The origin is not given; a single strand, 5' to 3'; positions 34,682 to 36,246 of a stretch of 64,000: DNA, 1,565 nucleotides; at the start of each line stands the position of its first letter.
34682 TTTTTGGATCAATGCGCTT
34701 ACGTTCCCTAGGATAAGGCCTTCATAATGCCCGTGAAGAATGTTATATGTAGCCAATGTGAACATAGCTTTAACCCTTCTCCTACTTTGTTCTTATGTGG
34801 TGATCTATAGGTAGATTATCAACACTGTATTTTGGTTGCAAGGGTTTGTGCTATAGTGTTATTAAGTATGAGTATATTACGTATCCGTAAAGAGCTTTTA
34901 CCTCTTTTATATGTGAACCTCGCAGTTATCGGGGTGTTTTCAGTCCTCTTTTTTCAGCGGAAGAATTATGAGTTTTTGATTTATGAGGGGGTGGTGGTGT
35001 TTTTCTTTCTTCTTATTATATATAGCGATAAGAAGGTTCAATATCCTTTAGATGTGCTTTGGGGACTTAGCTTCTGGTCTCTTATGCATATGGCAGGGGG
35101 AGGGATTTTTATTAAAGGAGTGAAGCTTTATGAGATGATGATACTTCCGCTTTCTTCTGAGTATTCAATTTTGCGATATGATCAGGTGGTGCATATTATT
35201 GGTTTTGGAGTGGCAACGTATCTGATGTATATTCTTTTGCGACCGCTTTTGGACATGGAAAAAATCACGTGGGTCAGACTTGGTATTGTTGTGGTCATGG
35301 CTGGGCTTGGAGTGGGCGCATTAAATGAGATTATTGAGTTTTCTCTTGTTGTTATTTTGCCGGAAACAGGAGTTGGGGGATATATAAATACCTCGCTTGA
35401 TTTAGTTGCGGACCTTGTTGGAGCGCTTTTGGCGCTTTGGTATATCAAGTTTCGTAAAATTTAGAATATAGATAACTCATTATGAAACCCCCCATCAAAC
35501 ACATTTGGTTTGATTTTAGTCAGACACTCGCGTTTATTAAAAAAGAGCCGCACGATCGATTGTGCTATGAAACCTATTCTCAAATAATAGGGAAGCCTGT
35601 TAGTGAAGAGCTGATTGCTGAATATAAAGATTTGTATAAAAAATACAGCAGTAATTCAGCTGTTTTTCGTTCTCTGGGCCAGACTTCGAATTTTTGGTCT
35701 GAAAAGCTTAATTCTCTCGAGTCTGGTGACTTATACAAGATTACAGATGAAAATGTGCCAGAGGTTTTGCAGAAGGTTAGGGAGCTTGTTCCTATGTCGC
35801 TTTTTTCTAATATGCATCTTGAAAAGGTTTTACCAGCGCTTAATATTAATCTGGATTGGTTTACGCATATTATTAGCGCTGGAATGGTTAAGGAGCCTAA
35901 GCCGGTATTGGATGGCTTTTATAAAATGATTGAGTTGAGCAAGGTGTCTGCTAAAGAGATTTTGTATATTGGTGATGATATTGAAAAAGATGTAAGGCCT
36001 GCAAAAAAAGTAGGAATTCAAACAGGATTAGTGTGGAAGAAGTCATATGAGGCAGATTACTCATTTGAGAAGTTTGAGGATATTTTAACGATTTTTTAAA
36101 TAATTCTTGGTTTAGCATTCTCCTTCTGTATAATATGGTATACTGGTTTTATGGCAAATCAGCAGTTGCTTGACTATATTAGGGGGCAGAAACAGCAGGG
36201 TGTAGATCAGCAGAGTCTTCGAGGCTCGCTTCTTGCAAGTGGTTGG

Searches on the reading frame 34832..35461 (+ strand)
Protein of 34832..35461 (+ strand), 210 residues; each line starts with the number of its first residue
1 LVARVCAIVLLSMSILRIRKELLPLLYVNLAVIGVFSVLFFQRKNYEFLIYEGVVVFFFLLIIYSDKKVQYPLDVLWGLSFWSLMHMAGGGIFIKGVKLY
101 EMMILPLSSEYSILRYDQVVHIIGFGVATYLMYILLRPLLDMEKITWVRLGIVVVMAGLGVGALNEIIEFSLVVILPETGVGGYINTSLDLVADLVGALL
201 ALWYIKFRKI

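Call 39: search_protein_families(library=pfam, proteins=[window:34832-35461:+], max_evalue=0.001)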
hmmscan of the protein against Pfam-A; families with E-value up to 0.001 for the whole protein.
window:34832-35461:+ (210 aa): 1 family
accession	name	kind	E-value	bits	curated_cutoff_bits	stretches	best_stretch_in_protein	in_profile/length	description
PF09997.14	DUF2238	-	2.3e-07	31.2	26.4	1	57-180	2-119/140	Predicted membrane protein (DUF2238)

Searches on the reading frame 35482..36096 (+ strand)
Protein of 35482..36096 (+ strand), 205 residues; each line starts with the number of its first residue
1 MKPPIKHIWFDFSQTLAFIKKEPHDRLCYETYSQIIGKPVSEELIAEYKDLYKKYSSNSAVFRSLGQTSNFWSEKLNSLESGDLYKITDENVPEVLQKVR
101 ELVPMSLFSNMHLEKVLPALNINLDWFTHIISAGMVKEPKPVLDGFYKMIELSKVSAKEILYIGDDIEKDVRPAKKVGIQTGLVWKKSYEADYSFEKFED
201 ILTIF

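Call 39: search_protein_families(library=pfam, proteins=[window:35482-36096:+], max_evalue=0.001)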
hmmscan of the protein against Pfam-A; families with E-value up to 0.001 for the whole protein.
window:35482-36096:+ (205 aa): 3 families
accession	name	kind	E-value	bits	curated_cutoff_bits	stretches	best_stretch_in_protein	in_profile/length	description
PF13419.12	HAD_2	-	1.6e-10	41.9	23.8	1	68-183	61-177/178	Haloacid dehalogenase-like hydrolase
PF00702.32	Hydrolase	-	1.2e-08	36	26.4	1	6-178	2-191/191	haloacid dehalogenase-like hydrolase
PF13242.12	Hydrolase_like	-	0.00026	21.3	22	1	151-186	15-50/75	HAD-hyrolase-like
